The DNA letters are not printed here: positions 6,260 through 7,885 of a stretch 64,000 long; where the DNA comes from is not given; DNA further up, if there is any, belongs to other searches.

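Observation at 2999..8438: Group 3b (sulfhydrogenase-type) four-subunit [NiFe] hydrogenase cassette bracketed by inverted about 70-bp repeats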

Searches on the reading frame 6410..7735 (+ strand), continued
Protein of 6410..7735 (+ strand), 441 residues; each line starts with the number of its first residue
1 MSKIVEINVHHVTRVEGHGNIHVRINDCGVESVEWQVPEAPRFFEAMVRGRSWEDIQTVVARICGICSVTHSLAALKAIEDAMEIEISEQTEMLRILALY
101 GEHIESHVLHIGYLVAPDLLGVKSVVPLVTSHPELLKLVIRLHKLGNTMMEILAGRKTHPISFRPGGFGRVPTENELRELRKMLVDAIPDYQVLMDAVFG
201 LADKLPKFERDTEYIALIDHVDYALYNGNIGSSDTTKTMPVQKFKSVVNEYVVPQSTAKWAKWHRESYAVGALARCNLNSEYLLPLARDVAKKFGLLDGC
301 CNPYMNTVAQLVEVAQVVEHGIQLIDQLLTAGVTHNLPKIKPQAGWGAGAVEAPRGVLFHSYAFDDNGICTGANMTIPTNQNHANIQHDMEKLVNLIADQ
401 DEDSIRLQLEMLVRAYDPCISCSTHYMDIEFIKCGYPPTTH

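Call 31: find_homologous_proteins(query=window:6410-7735:+, max_evalue=1e-30)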
Query window:6410-7735:+ (441 aa): 8000 proteins with E <= 1e-30 among 8000 candidates; the best 120 are listed.
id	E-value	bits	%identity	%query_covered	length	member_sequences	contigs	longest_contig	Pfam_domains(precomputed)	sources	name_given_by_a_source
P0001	0.0e+0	1017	100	100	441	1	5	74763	PF00374.25,PF27537.1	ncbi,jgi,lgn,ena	ncbi:MAG: Ni/Fe hydrogenase subunit alpha [bacterium]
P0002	3.6e-253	858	85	98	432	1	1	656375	PF00374.25,PF27537.1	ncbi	ncbi:MAG: Ni/Fe hydrogenase subunit alpha [Armatimonadota bacterium]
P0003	8.7e-213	725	72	98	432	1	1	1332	PF00374.25,PF27537.1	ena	-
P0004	9.4e-213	725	71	98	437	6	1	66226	PF00374.25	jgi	jgi:coenzyme F420-reducing hydrogenase alpha subunit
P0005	1.1e-210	718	72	98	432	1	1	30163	PF00374.25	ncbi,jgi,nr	ncbi:MAG: Ni/Fe hydrogenase subunit alpha [Kiritimatiellaeota bacterium]|nr:Ni/Fe hydrogenase subuni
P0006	2.3e-210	717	71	98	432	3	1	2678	PF00374.25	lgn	-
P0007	4.1e-210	716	71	98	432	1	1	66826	PF00374.25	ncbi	-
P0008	1.7e-209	714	71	98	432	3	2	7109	PF00374.25,PF27537.1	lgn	-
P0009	3.6e-209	713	70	98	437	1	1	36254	PF00374.25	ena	-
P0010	3.7e-209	713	70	98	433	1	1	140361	PF00374.25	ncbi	ncbi:MAG: Ni/Fe hydrogenase subunit alpha [Armatimonadota bacterium]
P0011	1.5e-207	708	69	98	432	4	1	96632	PF00374.25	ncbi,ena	-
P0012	2.0e-207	707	69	98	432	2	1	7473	PF00374.25,PF27537.1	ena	-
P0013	2.2e-207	707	71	97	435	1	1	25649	PF00374.25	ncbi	ncbi:MAG: Ni/Fe hydrogenase subunit alpha [Armatimonadota bacterium]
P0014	1.5e-206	705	69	98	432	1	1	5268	PF00374.25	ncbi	-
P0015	4.0e-206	703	69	97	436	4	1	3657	PF00374.25,PF27537.1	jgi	-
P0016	2.2e-205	701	69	98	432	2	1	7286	PF00374.25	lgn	-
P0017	1.2e-204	698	70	98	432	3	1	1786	PF00374.25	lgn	-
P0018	1.1e-203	695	67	98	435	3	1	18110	PF00374.25,PF27537.1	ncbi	-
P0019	2.8e-202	691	67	98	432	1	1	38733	PF00374.25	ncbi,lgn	ncbi:MAG: Ni/Fe hydrogenase subunit alpha [Candidatus Brocadiia bacterium]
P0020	5.1e-202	690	68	98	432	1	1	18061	PF00374.25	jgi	-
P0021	5.3e-202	690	68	98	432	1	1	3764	PF00374.25,PF27537.1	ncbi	-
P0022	8.1e-202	689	67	98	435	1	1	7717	PF00374.25,PF27537.1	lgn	-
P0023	7.0e-201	686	67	98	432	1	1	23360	PF00374.25,PF27537.1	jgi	jgi:coenzyme F420-reducing hydrogenase alpha subunit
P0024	1.3e-200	685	67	98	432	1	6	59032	PF00374.25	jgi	jgi:coenzyme F420-reducing hydrogenase alpha subunit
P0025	1.5e-200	685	67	97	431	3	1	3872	PF00374.25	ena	-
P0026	3.5e-200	684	67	98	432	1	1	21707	PF00374.25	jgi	-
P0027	6.1e-200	683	66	98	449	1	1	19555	PF00374.25,PF27537.1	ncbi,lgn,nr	ncbi:MAG: Ni/Fe hydrogenase subunit alpha [Sedimentisphaerales bacterium]|nr:Ni/Fe hydrogenase subun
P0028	8.2e-200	682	68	98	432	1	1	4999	PF00374.25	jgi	-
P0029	1.1e-199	682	67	98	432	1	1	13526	PF00374.25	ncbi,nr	ncbi:MAG: Ni/Fe hydrogenase subunit alpha [Kiritimatiellae bacterium]|nr:Ni/Fe hydrogenase subunit a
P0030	2.4e-199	681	67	97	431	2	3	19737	PF00374.25,PF27537.1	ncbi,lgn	-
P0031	2.5e-199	681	66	98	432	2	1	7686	PF00374.25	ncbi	-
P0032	3.3e-199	680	68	98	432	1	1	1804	PF00374.25,PF27537.1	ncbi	-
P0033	5.6e-199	680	66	98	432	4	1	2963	PF00374.25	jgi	jgi:coenzyme F420-reducing hydrogenase alpha subunit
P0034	6.7e-199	679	66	97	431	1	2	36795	PF00374.25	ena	-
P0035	9.6e-199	679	67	98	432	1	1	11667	PF00374.25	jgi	jgi:coenzyme F420-reducing hydrogenase alpha subunit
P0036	1.1e-198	679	66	98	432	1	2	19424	PF00374.25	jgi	-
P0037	1.4e-198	678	67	98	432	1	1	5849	PF00374.25,PF27537.1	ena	-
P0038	1.7e-198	678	67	97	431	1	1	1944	PF00374.25,PF27537.1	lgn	-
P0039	1.8e-198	678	67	98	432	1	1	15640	PF00374.25,PF27537.1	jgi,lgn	jgi:sulfhydrogenase subunit alpha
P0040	3.6e-198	677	66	98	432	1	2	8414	PF00374.25,PF27537.1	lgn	-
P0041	6.7e-198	676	67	98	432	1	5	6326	PF00374.25,PF27537.1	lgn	-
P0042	6.8e-198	676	67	98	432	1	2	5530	PF00374.25,PF27537.1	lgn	-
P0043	9.9e-198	675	66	98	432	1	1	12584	PF00374.25,PF27537.1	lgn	-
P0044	1.1e-197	675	68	96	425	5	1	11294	PF00374.25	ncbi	-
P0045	1.7e-197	675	67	98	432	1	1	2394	PF00374.25,PF27537.1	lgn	-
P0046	2.4e-197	674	67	98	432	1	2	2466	PF00374.25,PF27537.1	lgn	-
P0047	2.4e-197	674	66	98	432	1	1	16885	PF00374.25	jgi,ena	-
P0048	2.5e-197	674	66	98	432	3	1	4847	PF00374.25,PF27537.1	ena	-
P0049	2.9e-197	674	67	98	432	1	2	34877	PF00374.25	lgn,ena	-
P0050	3.9e-197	674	66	98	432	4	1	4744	PF00374.25,PF27537.1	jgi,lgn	-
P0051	6.0e-197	673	66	98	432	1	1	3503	PF00374.25,PF27537.1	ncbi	-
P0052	7.4e-197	673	65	98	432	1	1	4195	PF00374.25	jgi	jgi:sulfhydrogenase subunit alpha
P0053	8.7e-197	672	67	98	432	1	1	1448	PF00374.25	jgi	jgi:coenzyme F420-reducing hydrogenase alpha subunit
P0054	9.3e-197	672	67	98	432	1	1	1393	PF00374.25,PF27537.1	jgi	jgi:sulfhydrogenase subunit alpha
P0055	1.0e-196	672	68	98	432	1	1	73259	PF00374.25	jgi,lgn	-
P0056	1.0e-196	672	66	98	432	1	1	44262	PF00374.25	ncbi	-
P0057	1.2e-196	672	65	98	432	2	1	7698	PF00374.25,PF27537.1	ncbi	-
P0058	1.5e-196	672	65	98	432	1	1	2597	PF00374.25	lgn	-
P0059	1.6e-196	672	66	98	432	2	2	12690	PF00374.25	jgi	-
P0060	2.4e-196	671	66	98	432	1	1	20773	PF00374.25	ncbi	-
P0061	2.7e-196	671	66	98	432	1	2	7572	PF00374.25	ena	-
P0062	2.7e-196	671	67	98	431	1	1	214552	PF00374.25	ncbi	-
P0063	2.8e-196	671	66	98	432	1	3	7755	PF00374.25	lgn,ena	-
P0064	3.3e-196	670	64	98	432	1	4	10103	PF00374.25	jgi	jgi:coenzyme F420-reducing hydrogenase alpha subunit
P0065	3.5e-196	670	66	98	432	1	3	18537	PF00374.25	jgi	-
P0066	3.5e-196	670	66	98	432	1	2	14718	PF00374.25,PF27537.1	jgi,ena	-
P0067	4.0e-196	670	66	97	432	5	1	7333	PF00374.25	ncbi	ncbi:MAG: Ni/Fe hydrogenase subunit alpha [Planctomycetota bacterium]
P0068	4.0e-196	670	66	97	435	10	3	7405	PF00374.25,PF27537.1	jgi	jgi:sulfhydrogenase subunit alpha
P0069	5.2e-196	670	66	98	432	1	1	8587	PF00374.25,PF27537.1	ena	-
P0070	5.2e-196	670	65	98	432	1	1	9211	PF00374.25,PF27537.1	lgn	-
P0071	5.4e-196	670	66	98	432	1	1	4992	PF00374.25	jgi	jgi:sulfhydrogenase subunit alpha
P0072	5.4e-196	670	64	98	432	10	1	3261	PF00374.25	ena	-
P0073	5.4e-196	670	67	98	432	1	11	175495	PF00374.25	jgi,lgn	jgi:coenzyme F420-reducing hydrogenase alpha subunit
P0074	6.1e-196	670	66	98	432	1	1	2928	PF00374.25,PF27537.1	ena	-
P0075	6.4e-196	670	66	98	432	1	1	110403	PF00374.25,PF27537.1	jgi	-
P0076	6.8e-196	669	67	98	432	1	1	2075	PF00374.25,PF27537.1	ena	-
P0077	8.4e-196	669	66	98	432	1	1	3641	PF00374.25,PF27537.1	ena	-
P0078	8.8e-196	669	66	98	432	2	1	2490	PF00374.25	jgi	jgi:sulfhydrogenase subunit alpha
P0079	1.1e-195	669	66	98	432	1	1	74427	PF00374.25,PF27537.1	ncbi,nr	ncbi:MAG: Ni/Fe hydrogenase subunit alpha [Planctomycetes bacterium]|nr:Ni/Fe hydrogenase subunit al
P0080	1.1e-195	669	66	98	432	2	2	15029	PF00374.25,PF27537.1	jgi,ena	-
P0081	1.2e-195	669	67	98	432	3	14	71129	PF00374.25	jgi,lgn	jgi:coenzyme F420-reducing hydrogenase alpha subunit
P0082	1.3e-195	669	66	98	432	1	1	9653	PF00374.25,PF27537.1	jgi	-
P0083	1.6e-195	668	65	98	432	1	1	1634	PF00374.25,PF27537.1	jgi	jgi:coenzyme F420-reducing hydrogenase alpha subunit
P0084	1.9e-195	668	66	98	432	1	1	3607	PF00374.25,PF27537.1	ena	-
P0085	1.9e-195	668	66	98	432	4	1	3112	PF00374.25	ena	-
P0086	1.9e-195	668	66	98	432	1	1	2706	PF00374.25,PF27537.1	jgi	-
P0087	2.7e-195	667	65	98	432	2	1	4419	PF00374.25,PF27537.1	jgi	-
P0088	3.0e-195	667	65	98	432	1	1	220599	PF00374.25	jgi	jgi:coenzyme F420-reducing hydrogenase alpha subunit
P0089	3.3e-195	667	65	98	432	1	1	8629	PF00374.25,PF27537.1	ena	-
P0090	3.5e-195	667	66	98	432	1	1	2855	PF00374.25,PF27537.1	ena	-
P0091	4.2e-195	667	66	97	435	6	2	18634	PF00374.25,PF27537.1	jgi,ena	-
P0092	6.8e-195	666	66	98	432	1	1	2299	PF00374.25,PF27537.1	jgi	jgi:sulfhydrogenase subunit alpha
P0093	6.9e-195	666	66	98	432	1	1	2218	PF00374.25,PF27537.1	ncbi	-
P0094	6.9e-195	666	66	98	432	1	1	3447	PF00374.25,PF27537.1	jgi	-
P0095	8.0e-195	666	65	98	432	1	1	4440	PF00374.25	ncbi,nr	ncbi:MAG: Ni/Fe hydrogenase subunit alpha [Lentisphaerae bacterium]|nr:Ni/Fe hydrogenase subunit alp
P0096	9.2e-195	666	66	98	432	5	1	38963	PF00374.25,PF27537.1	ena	-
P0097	9.4e-195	666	64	98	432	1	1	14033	PF00374.25,PF27537.1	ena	-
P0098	9.7e-195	666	66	98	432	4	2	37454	PF00374.25,PF27537.1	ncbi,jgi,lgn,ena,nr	ncbi:MAG TPA: Ni/Fe hydrogenase subunit alpha [Phycisphaerales bacterium]|nr:Ni/Fe hydrogenase subun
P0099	1.0e-194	666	65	98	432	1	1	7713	PF00374.25,PF27537.1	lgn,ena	-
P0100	1.3e-194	665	66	98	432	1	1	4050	PF00374.25,PF27537.1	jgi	-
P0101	1.4e-194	665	66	98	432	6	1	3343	PF00374.25,PF27537.1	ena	-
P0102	1.5e-194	665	66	97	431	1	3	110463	PF00374.25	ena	-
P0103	1.8e-194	665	66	98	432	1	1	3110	PF00374.25,PF27537.1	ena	-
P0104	1.9e-194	665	66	98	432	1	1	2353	PF00374.25,PF27537.1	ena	-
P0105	2.1e-194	665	66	98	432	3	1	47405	PF00374.25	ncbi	-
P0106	2.1e-194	665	65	98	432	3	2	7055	PF00374.25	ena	-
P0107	2.2e-194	664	66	98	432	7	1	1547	PF00374.25,PF27537.1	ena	-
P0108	2.5e-194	664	66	98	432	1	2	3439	PF00374.25,PF27537.1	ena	-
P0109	2.5e-194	664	65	98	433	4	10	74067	PF00374.25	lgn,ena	-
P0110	2.8e-194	664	64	98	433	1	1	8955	PF00374.25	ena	-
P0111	3.0e-194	664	66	98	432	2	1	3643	PF00374.25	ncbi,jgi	-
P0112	3.9e-194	664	66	98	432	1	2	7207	PF00374.25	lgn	-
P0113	4.7e-194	663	64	98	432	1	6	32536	PF00374.25,PF27537.1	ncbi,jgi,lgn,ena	-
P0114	5.2e-194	663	66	98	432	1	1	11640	PF00374.25,PF27537.1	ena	-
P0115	5.5e-194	663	66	98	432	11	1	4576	PF00374.25,PF27537.1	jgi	jgi:coenzyme F420-reducing hydrogenase alpha subunit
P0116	5.5e-194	663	66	98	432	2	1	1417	PF00374.25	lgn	-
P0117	5.7e-194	663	65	98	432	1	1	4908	PF00374.25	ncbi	-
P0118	5.8e-194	663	65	98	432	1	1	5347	PF00374.25,PF27537.1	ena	-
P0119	6.1e-194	663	65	98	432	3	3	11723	PF00374.25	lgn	-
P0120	6.2e-194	663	65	98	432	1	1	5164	PF00374.25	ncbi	-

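Call 32: find_encoding_contigs(protein=P0002, flank=10000, max_places=3)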
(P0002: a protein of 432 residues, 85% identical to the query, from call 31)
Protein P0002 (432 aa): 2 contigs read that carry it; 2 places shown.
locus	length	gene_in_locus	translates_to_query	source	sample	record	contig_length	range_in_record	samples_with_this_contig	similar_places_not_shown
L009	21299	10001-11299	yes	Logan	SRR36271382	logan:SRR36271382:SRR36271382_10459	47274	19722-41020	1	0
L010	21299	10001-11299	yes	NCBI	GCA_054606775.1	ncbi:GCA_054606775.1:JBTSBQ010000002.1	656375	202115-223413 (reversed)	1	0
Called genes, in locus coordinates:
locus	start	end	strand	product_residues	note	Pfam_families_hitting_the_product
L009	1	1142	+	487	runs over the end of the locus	PF11949:DUF3466 (faint), PF22904:NOMO1-like_2nd (weak)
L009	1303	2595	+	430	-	PF03952:Enolase_N, PF00113:Enolase_C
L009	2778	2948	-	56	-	-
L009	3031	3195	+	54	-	-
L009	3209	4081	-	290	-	PF01073:3Beta_HSD (faint), PF01370:Epimerase, PF04321:RmlD_sub_bind, PF13460:NAD_binding_10, PF16363:GDP_Man_Dehyd (faint), PF08338:DUF1731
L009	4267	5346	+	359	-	PF01264:Chorismate_synt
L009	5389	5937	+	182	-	PF07385:Lyx_isomer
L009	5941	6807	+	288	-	-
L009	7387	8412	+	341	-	PF13183:Fer4_8 (faint), PF13534:Fer4_17 (faint), PF12838:Fer4_7 (faint), PF17179:Fer4_22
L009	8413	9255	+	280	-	PF00970:FAD_binding_6, PF00175:NAD_binding_1, PF10418:DHODB_Fe-S_bind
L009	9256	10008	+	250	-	PF01058:Oxidored_q6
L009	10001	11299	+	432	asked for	PF27537:HoxH (weak), PF00374:NiFeSe_Hases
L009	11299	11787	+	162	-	PF01750:HycI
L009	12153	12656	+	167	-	PF01257:2Fe-2S_thioredx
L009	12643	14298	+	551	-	PF01257:2Fe-2S_thioredx (weak), PF01512:Complex1_51K, PF10531:SLBB (weak), PF10589:NADH_4Fe-4S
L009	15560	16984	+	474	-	PF27537:HoxH, PF00374:NiFeSe_Hases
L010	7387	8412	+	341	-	PF13183:Fer4_8 (faint), PF13534:Fer4_17 (faint), PF12838:Fer4_7 (faint), PF17179:Fer4_22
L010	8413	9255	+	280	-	PF00970:FAD_binding_6, PF00175:NAD_binding_1, PF10418:DHODB_Fe-S_bind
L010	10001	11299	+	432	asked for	PF27537:HoxH (weak), PF00374:NiFeSe_Hases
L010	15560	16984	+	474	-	PF27537:HoxH, PF00374:NiFeSe_Hases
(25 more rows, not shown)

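Call 33: find_encoding_contigs(protein=P0010, flank=10000, max_places=3)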
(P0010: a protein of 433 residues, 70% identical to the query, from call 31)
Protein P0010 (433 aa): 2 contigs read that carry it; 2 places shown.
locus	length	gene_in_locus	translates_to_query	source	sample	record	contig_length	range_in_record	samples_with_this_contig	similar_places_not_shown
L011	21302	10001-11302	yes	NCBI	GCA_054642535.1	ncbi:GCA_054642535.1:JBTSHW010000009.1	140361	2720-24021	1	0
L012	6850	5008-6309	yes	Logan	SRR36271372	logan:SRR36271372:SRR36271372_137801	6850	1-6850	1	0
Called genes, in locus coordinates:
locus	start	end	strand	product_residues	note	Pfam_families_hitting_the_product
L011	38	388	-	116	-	PF09579:Spore_YtfJ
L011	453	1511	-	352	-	PF00154:RecA_N, PF08423:Rad51, PF06745:ATPase (weak), PF21096:RecA_C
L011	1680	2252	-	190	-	PF02834:LigT_PEase, PF10469:AKAP7_NLS (weak), PF13563:2_5_RNA_ligase2, PF02834:LigT_PEase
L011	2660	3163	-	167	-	-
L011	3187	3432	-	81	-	-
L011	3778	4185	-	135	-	PF07737:ATLF (weak)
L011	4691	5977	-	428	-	PF00919:UPF0004, PF04055:Radical_SAM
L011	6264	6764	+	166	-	PF13668:Ferritin_2 (faint), PF02915:Rubrerythrin (weak)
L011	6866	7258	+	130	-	PF00571:CBS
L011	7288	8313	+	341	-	PF12838:Fer4_7 (faint), PF13237:Fer4_10 (faint), PF17179:Fer4_22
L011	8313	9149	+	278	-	PF00970:FAD_binding_6 (faint), PF00175:NAD_binding_1, PF10418:DHODB_Fe-S_bind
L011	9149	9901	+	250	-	PF01058:Oxidored_q6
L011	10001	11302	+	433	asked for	PF00374:NiFeSe_Hases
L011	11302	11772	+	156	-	PF01750:HycI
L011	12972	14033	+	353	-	-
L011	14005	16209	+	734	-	-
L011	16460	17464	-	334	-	PF20030:bpMoxR, PF00004:AAA (weak), PF07726:AAA_3, PF07728:AAA_5, PF17863:AAA_lid_2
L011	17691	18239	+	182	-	PF06803:DUF1232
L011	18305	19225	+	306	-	PF01609:DDE_Tnp_1, PF13359:DDE_Tnp_4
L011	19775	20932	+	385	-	PF00285:Citrate_synt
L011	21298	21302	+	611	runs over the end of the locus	PF03958:Secretin_N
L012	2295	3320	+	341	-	PF12838:Fer4_7 (faint), PF13237:Fer4_10 (faint), PF17179:Fer4_22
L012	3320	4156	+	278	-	PF00970:FAD_binding_6 (faint), PF00175:NAD_binding_1, PF10418:DHODB_Fe-S_bind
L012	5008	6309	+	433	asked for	PF00374:NiFeSe_Hases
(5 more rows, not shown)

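Call 50: find_encoding_contigs(protein=P0005, flank=6000, max_places=1)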
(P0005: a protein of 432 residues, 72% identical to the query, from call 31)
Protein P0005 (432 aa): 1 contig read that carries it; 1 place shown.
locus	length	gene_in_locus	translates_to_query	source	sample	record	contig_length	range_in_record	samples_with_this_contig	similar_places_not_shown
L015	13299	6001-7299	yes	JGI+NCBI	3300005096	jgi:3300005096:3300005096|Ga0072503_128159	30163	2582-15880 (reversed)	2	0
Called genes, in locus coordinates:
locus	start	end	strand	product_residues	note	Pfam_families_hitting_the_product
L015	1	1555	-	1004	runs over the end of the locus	PF00675:Peptidase_M16 (weak), PF05193:Peptidase_M16_C, PF08367:M16C_assoc, PF22516:PreP_C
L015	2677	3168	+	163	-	-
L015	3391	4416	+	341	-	PF13534:Fer4_17 (faint), PF12838:Fer4_7 (faint), PF13187:Fer4_9 (faint), PF12797:Fer4_2 (faint), PF17179:Fer4_22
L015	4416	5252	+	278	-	PF00970:FAD_binding_6 (weak), PF00175:NAD_binding_1, PF10418:DHODB_Fe-S_bind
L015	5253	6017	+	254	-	PF01058:Oxidored_q6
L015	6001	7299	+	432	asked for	PF00374:NiFeSe_Hases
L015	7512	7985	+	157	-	PF01750:HycI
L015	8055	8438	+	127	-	PF01155:HypA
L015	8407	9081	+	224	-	PF02492:cobW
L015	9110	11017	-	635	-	PF01436:NHL (faint)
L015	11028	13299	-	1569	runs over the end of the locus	PF00703:Glyco_hydro_2, PF02836:Glyco_hydro_2_C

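Call 51: find_encoding_contigs(protein=P0079, flank=6000, max_places=1)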
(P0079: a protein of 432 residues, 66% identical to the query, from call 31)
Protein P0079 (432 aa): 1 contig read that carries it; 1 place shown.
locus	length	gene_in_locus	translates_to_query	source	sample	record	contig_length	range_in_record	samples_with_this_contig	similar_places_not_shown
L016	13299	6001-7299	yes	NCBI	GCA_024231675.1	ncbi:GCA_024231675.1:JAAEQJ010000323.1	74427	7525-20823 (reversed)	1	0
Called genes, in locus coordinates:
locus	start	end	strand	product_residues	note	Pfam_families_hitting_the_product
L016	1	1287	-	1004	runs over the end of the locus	PF14417:MEDS, PF00989:PAS (faint), PF08448:PAS_4, PF13426:PAS_9, PF08447:PAS_3, PF01590:GAF (weak), PF07730:HisKA_3, PF02518:HATPase_c, +3 more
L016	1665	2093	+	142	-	PF00515:TPR_1, PF07719:TPR_2, PF13181:TPR_8, PF13424:TPR_12, PF13371:TPR_9, PF13414:TPR_11, PF13432:TPR_16, PF12895:ANAPC3, +13 more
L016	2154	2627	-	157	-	-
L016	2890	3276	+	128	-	PF00571:CBS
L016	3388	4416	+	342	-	PF12838:Fer4_7 (faint), PF17179:Fer4_22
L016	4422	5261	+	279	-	PF00970:FAD_binding_6, PF00175:NAD_binding_1, PF10418:DHODB_Fe-S_bind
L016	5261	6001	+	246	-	PF01058:Oxidored_q6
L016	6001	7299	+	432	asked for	PF27537:HoxH (weak), PF00374:NiFeSe_Hases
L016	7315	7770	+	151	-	PF01750:HycI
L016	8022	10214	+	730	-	PF01055:Glyco_hydro_31_2nd, PF21365:Glyco_hydro_31_3rd, PF17137:DUF5110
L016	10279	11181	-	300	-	PF00881:Nitroreductase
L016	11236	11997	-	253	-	-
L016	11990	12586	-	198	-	PF04542:Sigma70_r2, PF08281:Sigma70_r4_2, PF04545:Sigma70_r4 (weak)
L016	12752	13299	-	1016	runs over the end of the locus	-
